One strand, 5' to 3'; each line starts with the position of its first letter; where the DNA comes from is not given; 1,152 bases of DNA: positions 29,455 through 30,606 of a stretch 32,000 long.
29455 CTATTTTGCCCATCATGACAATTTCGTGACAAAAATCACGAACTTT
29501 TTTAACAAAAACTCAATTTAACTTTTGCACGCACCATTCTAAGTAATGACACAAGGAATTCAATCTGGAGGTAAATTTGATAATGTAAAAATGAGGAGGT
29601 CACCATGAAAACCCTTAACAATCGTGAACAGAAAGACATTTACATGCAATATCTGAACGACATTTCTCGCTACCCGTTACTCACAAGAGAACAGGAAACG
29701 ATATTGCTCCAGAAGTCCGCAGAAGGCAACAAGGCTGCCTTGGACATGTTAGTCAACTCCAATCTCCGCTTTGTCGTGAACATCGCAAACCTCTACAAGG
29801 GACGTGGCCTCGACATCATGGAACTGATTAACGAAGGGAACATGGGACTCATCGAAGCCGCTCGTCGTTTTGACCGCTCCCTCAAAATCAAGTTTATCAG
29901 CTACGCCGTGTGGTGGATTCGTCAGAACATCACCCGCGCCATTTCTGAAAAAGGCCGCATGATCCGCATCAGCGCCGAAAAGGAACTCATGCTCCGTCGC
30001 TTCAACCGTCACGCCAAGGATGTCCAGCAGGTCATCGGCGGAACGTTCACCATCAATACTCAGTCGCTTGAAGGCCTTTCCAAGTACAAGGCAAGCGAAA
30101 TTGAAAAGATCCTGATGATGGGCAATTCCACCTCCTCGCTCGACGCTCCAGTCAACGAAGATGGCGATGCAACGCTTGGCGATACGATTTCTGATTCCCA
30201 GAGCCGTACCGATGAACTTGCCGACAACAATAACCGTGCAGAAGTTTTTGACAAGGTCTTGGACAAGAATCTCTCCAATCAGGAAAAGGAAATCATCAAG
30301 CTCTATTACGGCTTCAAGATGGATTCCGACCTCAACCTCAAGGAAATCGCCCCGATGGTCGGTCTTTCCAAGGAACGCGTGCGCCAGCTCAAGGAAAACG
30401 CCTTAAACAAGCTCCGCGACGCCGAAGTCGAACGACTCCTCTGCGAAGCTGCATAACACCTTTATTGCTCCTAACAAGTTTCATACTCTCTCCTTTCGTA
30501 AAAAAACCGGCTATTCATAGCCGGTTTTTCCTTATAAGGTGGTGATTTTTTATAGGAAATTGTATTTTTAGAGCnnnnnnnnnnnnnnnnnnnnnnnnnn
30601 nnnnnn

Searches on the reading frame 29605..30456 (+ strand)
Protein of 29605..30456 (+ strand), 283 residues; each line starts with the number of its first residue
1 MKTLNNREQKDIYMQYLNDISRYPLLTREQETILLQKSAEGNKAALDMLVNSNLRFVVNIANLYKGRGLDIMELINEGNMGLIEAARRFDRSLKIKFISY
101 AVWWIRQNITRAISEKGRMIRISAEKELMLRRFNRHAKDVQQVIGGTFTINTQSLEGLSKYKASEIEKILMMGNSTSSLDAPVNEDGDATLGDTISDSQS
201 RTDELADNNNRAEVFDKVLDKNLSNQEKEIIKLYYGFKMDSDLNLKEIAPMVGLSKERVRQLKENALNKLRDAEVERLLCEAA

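Call 109: search_protein_families(library=pfam, proteins=[window:29605-30456:+], max_evalue=0.001)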
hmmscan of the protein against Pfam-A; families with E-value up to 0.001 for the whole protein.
window:29605-30456:+ (283 aa): 4 families
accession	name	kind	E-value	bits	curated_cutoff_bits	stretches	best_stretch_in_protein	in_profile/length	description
PF04542.20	Sigma70_r2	-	1.7e-15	57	24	1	49-118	1-70/71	Sigma-70 region 2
PF04545.22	Sigma70_r4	-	3e-14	52.7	24.1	1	222-271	4-49/50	Sigma-70, region 4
PF04539.22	Sigma70_r3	-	4.6e-08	33.5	25.3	1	164-202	35-73/78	Sigma-70 region 3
PF00140.25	Sigma70_r1_2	-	4.4e-07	30.2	22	1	15-42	5-32/34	Sigma-70 factor, region 1.2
